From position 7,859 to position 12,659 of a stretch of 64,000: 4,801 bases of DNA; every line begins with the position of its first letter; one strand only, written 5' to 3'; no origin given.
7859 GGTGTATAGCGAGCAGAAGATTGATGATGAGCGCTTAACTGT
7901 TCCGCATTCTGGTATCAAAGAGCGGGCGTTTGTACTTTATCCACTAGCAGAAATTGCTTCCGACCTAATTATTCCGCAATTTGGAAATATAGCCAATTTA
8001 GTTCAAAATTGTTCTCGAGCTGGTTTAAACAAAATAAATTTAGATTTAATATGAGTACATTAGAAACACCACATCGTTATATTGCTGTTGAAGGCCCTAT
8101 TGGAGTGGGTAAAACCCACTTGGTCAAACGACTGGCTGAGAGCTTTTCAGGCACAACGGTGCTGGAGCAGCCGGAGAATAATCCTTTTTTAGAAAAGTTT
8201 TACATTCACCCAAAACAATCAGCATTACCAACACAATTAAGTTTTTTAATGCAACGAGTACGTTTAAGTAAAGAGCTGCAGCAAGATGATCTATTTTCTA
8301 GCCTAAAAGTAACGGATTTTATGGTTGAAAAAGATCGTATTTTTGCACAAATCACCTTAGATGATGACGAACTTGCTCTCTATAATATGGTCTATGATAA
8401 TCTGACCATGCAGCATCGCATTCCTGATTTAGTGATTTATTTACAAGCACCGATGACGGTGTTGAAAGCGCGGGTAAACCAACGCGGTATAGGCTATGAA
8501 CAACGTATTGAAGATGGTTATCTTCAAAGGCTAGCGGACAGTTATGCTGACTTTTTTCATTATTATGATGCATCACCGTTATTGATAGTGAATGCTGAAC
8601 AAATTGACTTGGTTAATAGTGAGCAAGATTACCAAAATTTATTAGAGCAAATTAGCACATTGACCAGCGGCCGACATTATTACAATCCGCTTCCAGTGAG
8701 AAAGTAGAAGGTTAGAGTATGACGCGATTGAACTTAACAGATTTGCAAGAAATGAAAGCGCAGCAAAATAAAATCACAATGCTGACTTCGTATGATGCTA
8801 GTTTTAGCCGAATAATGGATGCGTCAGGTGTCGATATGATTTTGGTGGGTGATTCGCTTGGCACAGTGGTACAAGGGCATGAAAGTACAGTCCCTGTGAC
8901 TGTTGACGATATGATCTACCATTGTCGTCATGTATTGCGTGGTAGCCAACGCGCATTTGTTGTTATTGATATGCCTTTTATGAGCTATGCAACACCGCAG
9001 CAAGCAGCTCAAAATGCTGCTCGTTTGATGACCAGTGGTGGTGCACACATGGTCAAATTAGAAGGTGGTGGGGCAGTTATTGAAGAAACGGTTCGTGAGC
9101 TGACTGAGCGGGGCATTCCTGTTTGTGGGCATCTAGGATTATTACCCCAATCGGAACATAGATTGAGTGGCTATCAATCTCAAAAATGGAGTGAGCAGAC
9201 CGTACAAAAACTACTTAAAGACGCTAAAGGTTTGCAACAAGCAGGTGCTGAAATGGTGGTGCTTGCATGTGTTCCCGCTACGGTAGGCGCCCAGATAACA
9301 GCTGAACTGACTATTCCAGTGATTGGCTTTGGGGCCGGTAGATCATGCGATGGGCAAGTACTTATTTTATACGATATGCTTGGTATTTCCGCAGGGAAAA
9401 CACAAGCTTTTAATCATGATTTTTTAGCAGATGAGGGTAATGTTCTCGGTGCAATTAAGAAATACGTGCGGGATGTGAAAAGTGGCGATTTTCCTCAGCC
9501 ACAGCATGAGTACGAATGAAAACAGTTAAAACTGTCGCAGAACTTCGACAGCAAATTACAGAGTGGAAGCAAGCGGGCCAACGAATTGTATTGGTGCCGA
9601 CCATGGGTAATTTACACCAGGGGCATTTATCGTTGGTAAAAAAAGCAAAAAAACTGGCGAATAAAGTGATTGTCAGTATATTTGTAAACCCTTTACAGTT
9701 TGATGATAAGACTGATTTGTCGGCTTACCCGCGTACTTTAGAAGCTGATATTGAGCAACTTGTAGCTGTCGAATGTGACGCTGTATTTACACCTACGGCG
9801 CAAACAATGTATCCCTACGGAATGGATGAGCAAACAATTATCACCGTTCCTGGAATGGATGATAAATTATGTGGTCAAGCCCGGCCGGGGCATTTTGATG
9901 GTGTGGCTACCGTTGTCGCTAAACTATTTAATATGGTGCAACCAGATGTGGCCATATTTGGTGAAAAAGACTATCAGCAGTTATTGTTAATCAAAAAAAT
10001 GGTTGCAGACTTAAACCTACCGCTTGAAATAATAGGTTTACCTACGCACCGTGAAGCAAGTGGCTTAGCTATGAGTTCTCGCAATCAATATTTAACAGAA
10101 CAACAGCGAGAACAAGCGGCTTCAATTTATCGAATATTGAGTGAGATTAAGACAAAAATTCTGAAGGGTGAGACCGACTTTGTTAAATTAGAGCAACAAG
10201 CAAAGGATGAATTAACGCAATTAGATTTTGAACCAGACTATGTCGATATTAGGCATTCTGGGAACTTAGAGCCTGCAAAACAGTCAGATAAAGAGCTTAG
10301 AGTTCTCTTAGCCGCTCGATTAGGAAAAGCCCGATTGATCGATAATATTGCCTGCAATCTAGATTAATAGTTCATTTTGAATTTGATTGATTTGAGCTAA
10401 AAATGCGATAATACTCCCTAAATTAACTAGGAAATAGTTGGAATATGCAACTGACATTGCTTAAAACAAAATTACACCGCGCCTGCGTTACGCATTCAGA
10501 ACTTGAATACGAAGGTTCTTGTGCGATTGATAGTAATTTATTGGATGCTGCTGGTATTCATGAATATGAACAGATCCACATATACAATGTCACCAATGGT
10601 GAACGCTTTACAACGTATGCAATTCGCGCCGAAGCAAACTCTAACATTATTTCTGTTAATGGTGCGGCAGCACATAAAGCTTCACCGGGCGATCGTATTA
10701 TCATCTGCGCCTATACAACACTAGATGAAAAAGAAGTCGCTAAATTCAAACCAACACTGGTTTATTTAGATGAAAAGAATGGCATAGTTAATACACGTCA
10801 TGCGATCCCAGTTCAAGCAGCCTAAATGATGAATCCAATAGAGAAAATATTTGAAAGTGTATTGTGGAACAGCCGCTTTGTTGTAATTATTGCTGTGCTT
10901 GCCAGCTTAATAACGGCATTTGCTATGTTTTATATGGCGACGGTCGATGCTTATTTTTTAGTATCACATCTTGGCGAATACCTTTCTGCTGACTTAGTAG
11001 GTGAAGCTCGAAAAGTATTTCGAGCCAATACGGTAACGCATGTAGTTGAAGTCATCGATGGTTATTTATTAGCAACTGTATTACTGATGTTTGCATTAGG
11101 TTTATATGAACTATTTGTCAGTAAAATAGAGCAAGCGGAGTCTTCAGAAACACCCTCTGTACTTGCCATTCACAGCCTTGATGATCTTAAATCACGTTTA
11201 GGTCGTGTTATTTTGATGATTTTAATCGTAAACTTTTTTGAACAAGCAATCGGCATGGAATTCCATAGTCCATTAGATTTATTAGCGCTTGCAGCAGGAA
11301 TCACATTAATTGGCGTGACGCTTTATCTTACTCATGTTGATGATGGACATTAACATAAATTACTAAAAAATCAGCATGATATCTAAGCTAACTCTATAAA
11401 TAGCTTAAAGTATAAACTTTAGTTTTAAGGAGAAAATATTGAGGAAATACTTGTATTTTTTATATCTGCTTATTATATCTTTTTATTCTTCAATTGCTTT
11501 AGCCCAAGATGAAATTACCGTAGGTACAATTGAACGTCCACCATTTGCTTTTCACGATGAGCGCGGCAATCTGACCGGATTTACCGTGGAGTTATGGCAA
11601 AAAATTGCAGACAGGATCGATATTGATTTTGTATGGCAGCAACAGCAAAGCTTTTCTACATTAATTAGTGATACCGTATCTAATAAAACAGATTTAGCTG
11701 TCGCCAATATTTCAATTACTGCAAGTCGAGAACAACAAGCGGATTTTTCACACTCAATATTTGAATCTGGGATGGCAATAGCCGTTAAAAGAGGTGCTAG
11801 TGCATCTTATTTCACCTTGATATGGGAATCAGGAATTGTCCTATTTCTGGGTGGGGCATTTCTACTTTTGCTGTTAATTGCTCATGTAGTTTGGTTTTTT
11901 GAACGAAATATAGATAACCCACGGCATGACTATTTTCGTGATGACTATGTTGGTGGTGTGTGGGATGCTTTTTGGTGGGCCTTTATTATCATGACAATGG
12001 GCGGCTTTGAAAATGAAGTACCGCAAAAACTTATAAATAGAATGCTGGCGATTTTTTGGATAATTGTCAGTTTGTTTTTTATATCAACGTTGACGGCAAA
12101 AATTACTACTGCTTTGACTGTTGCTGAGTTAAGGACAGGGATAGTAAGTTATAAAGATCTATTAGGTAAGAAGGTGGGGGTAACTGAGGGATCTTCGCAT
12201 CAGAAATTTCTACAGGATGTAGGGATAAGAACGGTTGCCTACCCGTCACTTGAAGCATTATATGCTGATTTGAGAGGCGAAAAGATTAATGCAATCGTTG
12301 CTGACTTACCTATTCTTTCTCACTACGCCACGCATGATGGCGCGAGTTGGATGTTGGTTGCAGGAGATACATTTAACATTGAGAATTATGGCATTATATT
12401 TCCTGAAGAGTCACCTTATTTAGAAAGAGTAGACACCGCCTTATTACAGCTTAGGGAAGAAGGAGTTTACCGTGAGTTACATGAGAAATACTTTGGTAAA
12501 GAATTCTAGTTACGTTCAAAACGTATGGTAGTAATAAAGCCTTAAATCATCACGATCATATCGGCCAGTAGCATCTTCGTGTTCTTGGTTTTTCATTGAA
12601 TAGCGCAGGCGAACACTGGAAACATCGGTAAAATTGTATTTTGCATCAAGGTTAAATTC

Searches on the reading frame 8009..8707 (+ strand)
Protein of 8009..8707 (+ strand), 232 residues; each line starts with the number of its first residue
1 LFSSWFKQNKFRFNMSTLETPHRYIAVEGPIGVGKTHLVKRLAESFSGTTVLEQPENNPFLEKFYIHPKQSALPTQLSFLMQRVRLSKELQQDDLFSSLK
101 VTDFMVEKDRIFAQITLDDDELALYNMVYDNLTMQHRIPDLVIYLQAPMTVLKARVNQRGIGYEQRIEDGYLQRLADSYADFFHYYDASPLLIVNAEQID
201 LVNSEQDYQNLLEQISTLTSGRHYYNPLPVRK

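Call 7: search_protein_families(library=pfam, proteins=[window:8009-8707:+], max_evalue=0.001)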
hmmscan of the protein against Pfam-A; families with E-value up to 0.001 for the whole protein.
window:8009-8707:+ (232 aa): 4 families
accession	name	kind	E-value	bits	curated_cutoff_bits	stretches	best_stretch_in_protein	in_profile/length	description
PF01712.25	dNK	-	2.3e-37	129.2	27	1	25-218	1-201/203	Deoxynucleoside kinase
PF13238.12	AAA_18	-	1.8e-05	25.6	29.4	1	25-160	1-112/128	AAA domain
PF13671.12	AAA_33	-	2.6e-05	25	27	0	26-160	3-119/143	AAA domain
PF02223.23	Thymidylate_kin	-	0.00028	21.1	27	0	138-203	117-182/185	Thymidylate kinase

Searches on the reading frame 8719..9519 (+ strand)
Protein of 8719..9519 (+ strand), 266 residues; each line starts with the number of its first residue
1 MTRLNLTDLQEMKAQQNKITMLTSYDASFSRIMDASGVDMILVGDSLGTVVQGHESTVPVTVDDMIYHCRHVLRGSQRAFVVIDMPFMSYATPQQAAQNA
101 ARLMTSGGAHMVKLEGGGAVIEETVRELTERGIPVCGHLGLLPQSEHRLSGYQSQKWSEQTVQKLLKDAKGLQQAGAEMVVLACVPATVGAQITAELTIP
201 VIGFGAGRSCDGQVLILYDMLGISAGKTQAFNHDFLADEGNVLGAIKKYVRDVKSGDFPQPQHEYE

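Call 7: search_protein_families(library=pfam, proteins=[window:8719-9519:+], max_evalue=0.001)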
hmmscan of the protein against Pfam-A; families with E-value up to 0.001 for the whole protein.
window:8719-9519:+ (266 aa): 3 families
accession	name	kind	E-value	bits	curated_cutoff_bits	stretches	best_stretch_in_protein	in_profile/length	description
PF02548.21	Pantoate_transf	-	3.6e-104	348.2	28.7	1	4-260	2-258/259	Ketopantoate hydroxymethyltransferase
PF01177.27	Asp_Glu_race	-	3.4e-06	27.4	31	1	143-205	37-97/211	Asp/Glu/Hydantoin racemase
PF13714.12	PEP_mutase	-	0.001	19.2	31.5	0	10-117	2-107/240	Phosphoenolpyruvate phosphomutase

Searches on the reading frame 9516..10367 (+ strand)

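Call 7: search_protein_families(library=pfam, proteins=[window:9516-10367:+], max_evalue=0.001)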
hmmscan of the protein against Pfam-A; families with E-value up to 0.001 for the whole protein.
window:9516-10367:+ (283 aa): 1 family
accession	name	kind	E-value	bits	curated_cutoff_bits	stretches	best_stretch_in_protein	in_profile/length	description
PF02569.21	Pantoate_ligase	-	3.1e-108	361.4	20.7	1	2-278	1-267/268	Pantoate-beta-alanine ligase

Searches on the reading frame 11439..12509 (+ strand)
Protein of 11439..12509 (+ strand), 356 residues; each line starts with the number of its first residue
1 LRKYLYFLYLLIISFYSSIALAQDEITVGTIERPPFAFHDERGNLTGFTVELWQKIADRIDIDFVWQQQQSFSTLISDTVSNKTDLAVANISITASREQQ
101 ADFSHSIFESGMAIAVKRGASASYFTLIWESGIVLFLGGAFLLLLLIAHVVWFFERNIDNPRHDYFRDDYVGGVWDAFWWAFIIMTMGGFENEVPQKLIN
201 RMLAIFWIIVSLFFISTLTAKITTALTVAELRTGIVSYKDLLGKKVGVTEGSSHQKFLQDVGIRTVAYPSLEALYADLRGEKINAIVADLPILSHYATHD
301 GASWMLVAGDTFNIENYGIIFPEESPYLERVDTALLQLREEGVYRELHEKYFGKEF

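Call 8: search_protein_families(library=pfam, proteins=[window:11439-12509:+], max_evalue=0.001)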
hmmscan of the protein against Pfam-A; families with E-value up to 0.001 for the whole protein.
window:11439-12509:+ (356 aa): 5 families
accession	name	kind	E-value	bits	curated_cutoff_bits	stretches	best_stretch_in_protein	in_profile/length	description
PF00497.25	SBP_bac_3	-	3.5e-29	101.7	26.4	1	26-354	1-132/132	Bacterial extracellular solute-binding proteins, family 3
PF00060.32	Lig_chan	-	8.5e-13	48.8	30.8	1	142-245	10-113/146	Ligand-gated ion channel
PF10613.14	Lig_chan-Glu_bd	-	2.5e-09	37.7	30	1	26-117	3-112/115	Ligated ion channel L-glutamate- and glycine-binding site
PF07885.22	Ion_trans_2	-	2.7e-07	30.8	22.5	1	145-227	6-78/79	Ion channel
PF00520.37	Ion_trans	-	2.5e-05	24.1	25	1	134-226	132-233/241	Ion transport protein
